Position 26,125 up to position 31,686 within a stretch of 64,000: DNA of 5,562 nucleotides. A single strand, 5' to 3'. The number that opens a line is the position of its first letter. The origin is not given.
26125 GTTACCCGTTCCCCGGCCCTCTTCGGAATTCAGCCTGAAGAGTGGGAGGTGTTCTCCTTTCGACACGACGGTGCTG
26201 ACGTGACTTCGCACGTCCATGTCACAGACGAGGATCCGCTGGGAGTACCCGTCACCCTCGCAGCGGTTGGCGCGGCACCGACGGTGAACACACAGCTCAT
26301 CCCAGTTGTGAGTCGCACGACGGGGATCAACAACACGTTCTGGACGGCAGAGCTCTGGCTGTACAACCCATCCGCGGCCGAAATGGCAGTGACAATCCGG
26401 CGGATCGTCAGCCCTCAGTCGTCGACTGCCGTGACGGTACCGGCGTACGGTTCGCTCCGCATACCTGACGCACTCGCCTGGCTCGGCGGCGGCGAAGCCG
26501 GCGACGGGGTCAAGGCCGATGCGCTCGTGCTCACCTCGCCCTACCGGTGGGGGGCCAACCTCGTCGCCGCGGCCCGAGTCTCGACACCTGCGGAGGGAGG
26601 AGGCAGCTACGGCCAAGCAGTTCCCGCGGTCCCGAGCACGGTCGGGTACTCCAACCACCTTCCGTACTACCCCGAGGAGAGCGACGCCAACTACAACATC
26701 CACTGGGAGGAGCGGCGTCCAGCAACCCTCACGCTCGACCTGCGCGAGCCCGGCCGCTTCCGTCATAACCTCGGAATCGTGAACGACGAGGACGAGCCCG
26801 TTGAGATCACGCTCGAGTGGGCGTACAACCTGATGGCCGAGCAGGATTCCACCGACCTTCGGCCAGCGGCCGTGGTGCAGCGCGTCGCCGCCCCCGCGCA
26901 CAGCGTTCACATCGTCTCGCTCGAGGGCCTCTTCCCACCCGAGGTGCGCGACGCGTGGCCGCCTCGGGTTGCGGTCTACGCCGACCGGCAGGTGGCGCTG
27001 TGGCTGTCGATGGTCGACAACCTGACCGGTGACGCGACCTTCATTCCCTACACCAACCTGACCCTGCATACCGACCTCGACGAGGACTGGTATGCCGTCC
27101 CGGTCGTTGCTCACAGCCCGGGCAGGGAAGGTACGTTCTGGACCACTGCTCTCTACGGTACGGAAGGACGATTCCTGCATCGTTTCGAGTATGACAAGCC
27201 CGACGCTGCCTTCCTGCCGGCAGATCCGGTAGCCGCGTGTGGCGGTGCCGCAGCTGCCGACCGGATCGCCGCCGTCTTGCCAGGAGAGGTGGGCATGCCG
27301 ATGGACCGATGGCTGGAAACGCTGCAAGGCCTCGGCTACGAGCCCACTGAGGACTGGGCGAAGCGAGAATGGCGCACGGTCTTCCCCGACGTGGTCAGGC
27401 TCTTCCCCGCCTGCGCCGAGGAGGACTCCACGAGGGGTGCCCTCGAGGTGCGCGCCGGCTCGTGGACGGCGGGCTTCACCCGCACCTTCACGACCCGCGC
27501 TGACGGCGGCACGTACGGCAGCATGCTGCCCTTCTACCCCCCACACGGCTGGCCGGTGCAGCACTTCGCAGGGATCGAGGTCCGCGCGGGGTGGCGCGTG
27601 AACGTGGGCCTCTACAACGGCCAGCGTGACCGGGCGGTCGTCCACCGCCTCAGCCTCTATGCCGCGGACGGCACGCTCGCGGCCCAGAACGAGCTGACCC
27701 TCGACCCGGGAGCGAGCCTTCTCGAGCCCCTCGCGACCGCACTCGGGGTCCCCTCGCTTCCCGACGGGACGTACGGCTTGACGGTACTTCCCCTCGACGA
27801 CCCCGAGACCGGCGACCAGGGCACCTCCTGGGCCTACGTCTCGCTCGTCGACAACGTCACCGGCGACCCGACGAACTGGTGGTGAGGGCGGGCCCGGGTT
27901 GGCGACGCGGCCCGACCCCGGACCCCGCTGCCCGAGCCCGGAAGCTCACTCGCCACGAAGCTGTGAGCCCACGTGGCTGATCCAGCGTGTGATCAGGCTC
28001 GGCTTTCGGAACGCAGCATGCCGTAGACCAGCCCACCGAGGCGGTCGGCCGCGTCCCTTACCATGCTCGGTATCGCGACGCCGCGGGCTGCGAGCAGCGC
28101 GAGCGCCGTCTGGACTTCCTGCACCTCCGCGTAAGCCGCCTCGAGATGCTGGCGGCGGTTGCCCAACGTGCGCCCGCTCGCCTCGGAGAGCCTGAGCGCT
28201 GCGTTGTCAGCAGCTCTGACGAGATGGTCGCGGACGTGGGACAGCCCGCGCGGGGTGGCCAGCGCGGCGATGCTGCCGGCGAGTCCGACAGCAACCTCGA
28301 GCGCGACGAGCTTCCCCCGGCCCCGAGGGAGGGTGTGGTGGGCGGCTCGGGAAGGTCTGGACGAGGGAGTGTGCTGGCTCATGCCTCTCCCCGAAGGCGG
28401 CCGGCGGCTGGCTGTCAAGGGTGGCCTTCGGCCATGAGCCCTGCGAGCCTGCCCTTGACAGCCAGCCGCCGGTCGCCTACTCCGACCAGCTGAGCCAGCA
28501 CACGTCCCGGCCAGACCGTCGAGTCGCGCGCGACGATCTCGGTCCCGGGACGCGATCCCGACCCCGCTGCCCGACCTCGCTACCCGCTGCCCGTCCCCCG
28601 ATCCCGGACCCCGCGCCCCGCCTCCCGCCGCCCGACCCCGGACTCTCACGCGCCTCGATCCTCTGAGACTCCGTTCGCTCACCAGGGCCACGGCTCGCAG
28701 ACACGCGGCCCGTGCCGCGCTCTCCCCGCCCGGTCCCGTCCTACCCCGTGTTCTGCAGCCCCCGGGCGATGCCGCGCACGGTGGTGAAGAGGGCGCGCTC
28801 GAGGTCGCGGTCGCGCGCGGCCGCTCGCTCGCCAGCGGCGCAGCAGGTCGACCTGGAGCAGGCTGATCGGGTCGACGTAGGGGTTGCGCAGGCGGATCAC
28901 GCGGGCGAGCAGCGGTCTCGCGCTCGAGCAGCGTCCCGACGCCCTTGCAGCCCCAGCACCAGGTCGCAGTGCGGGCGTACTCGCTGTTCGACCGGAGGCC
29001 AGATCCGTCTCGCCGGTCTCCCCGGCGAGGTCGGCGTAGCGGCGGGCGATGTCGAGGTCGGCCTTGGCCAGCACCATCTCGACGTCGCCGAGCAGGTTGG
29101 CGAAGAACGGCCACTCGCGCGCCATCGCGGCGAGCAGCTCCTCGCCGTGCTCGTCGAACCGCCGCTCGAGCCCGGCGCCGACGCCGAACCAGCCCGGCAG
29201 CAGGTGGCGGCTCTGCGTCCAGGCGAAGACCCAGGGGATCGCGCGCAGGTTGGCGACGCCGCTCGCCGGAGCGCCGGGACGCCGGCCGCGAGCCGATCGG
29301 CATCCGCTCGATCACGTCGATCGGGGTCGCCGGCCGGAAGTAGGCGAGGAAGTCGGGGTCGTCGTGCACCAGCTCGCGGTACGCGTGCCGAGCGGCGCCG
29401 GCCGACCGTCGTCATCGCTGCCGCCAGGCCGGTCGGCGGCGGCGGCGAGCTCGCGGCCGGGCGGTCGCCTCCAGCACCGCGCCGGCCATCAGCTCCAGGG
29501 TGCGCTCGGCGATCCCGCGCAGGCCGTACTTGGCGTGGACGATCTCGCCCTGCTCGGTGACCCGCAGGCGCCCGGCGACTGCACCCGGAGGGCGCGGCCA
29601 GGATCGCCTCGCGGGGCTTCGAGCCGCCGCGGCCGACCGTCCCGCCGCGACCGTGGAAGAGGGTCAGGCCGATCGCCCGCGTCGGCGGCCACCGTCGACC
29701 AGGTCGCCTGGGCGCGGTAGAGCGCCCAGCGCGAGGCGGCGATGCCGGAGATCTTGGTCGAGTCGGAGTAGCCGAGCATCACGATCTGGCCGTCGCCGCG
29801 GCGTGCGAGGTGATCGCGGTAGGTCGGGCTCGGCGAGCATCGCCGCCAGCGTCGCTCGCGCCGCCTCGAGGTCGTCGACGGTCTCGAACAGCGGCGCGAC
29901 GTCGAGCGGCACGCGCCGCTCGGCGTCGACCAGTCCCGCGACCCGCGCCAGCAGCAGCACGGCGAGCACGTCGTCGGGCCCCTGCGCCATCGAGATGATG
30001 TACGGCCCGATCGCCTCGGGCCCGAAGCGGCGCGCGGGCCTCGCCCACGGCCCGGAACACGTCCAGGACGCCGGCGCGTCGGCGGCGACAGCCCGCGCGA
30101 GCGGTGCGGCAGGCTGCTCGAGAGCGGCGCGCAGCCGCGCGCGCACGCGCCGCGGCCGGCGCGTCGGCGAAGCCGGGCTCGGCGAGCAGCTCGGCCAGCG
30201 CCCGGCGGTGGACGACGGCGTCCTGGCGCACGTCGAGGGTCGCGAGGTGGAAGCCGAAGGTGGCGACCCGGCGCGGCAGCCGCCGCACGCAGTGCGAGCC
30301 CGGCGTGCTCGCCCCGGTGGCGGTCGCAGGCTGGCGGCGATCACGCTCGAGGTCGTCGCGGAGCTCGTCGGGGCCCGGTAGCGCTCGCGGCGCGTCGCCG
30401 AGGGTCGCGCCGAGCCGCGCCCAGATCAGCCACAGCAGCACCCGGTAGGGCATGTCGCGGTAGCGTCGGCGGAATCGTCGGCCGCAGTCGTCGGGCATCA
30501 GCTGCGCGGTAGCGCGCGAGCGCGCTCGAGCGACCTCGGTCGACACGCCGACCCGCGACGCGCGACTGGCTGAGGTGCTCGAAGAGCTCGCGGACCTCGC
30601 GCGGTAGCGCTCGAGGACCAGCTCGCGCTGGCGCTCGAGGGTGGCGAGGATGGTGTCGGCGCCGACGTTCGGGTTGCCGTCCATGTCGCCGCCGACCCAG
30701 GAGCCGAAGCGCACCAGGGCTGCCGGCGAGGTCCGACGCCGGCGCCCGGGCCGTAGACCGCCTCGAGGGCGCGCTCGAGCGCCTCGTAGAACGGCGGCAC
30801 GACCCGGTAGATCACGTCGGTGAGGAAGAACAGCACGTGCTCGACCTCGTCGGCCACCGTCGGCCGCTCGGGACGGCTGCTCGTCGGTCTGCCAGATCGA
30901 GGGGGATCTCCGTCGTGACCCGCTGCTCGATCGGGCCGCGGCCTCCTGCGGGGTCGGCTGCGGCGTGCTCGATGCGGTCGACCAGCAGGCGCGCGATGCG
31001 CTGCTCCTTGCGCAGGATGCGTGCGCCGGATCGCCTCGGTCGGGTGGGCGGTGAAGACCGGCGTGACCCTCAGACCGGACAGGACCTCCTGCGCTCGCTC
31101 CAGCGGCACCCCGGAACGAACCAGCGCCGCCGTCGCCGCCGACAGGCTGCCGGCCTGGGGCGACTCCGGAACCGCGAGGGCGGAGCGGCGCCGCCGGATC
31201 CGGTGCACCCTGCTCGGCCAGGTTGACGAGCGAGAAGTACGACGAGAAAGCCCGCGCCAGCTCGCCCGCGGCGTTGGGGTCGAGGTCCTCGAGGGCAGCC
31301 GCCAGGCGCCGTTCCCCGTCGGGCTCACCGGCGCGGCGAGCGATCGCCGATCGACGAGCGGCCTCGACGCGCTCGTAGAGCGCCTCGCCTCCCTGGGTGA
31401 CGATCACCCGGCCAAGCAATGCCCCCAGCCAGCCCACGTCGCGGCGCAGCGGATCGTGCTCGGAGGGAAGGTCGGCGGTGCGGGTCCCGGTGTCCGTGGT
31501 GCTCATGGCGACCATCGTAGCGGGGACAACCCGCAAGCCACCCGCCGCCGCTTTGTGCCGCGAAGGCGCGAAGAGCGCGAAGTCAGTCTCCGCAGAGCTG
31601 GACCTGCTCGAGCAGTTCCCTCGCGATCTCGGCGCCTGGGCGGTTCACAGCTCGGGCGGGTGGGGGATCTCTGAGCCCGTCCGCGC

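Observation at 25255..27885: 876-aa secreted protein with two copies of an uncharacterised '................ ... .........' module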

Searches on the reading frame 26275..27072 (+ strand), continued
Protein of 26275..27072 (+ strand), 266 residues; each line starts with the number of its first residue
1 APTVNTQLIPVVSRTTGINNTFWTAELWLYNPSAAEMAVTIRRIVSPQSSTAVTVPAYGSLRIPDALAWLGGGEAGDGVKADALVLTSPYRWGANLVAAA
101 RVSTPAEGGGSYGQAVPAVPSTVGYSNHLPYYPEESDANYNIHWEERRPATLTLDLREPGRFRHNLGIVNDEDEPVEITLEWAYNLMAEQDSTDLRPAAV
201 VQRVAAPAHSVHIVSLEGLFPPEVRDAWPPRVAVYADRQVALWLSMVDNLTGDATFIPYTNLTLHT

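Call 83: fold_search(model_id=the predicted structure, library=viral)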
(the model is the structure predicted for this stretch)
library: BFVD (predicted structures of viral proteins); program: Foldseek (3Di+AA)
matches with E <= 10: 1029; with E <= 0.001: 0
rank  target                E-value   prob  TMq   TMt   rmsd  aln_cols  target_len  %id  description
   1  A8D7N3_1              1.6e-03  0.60  0.23  0.07  20.0       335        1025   11  Genome polyprotein [aquamavirus A1]
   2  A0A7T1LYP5            1.6e-03  0.35  0.19  0.13  20.8       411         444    9  Polyprorein 1 [Goettingen Seco-like virus 2]
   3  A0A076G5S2            1.8e-03  0.18  0.14  0.06  24.3       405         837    9  Bacterial Ig domain-containing protein [Listeria phage LMTA-34]
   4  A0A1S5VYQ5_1          2.4e-03  0.23  0.17  0.06  21.0       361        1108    8  Genome polyprotein [kunsagivirus B1]
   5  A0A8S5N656            3.2e-03  0.44  0.19  0.09  21.3       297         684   11  Baseplate structural protein [Myoviridae sp. ctsip2]
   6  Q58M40                3.4e-03  0.77  0.23  0.14  13.8       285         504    8  Phage tail fiber-like protein [Prochlorococcus phage P-SSM2]
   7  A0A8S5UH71            5.9e-03  0.21  0.18  0.09  25.9       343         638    9  TNF Necrosis Factor superfamily protein [Siphoviridae sp. ct0eR1]
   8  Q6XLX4                6.3e-03  1.00  0.39  0.22   7.3       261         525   11  FirrV-1-C4 [Feldmannia irregularis virus a]
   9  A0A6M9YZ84            6.3e-03  0.10  0.13  0.04  33.1       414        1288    9  (no name in the UniProt tables at hand)
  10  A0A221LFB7            8.3e-03  0.14  0.16  0.08  20.4       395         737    9  Putative ORF2 [Caledonia beadlet anemone dicistro-like virus 3]
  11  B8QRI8                1.0e-02  0.18  0.19  0.08  24.7       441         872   10  Capsid protein [Pteromalus puparum small RNA-containing virus]
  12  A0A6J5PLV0            1.2e-02  0.08  0.14  0.14  21.6       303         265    9  Uncharacterized protein [uncultured Caudovirales phage]
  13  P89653                1.6e-02  0.21  0.22  0.15  18.6       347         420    8  M1 protein [Murid herpesvirus 4]
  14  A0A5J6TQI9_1          1.6e-02  0.15  0.19  0.09  19.4       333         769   13  (no name in the UniProt tables at hand)
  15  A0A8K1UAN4            1.7e-02  0.18  0.19  0.14  21.5       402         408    7  Putative polyprotein (Fragment) [Biomphalaria pfeifferi virus]
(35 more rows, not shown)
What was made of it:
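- Tried and rejected: The BFVD viral library gave nothing significant (call 83).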

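Call 87: search_protein_families(library=pfam, proteins=[P0121, P0153], max_evalue=1)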
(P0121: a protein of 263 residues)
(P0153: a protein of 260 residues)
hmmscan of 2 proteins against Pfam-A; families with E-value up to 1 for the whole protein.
P0121 (263 aa): 2 families
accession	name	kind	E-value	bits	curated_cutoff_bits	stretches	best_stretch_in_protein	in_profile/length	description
PF18986.5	DUF5719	-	3.8e-09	36.5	26.2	2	162-251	53-143/319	Family of unknown function (DUF5719)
PF15780.11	ASH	-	0.021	15.4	27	0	176-218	28-72/98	Abnormal spindle-like microcephaly-assoc'd, ASPM-SPD-2-Hydin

P0153 (260 aa): 1 family
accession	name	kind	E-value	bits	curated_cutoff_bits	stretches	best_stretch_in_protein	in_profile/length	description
PF18986.5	DUF5719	-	0.0029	17.2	26.2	1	125-219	21-117/319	Family of unknown function (DUF5719)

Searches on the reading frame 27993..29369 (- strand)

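Call 88: search_protein_families(library=pfam, proteins=[window:27993-29369:-], max_evalue=0.01)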
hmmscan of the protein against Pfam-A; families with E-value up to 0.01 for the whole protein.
window:27993-29369:- (458 aa): 2 families
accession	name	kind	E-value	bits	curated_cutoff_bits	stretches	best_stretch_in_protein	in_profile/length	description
PF00311.23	PEPcase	-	1.2e-07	30.5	22.4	1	2-36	705-739/919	Phosphoenolpyruvate carboxylase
PF05635.17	23S_rRNA_IVP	-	0.0052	17.4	33.8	1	377-432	29-85/106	23S rRNA-intervening sequence protein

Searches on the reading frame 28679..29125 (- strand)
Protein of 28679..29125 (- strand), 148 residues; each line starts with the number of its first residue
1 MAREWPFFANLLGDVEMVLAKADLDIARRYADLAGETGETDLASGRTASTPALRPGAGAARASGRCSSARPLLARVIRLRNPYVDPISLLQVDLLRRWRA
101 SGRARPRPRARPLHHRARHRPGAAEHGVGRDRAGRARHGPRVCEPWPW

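Call 88: search_protein_families(library=pfam, proteins=[window:28679-29125:-], max_evalue=0.01)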
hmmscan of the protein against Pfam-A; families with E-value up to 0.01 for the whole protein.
window:28679-29125:- (148 aa): 1 family
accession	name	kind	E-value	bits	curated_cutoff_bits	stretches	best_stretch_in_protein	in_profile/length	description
PF00311.23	PEPcase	-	2.5e-19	69.2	22.4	1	1-107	787-894/919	Phosphoenolpyruvate carboxylase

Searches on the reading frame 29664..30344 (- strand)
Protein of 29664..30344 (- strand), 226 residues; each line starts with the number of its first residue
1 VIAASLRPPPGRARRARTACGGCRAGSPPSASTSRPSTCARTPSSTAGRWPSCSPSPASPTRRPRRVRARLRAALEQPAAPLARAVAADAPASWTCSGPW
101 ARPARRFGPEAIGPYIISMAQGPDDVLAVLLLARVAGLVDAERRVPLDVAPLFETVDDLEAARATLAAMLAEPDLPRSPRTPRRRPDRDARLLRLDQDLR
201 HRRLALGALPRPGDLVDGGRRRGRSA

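Call 88: search_protein_families(library=pfam, proteins=[window:29664-30344:-], max_evalue=0.01)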
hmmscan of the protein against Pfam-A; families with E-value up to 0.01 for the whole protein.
window:29664-30344:- (226 aa): 1 family
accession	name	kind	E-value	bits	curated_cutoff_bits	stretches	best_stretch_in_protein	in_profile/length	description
PF00311.23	PEPcase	-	1.2e-18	67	22.4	1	104-173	483-553/919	Phosphoenolpyruvate carboxylase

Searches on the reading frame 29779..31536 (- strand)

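Call 88: search_protein_families(library=pfam, proteins=[window:29779-31536:-], max_evalue=0.01)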
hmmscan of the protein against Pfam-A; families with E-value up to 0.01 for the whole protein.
window:29779-31536:- (585 aa): 1 family
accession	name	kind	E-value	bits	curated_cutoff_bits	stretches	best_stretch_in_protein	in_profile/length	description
PF00311.23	PEPcase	-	7.9e-39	133.7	22.4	2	267-499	233-481/919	Phosphoenolpyruvate carboxylase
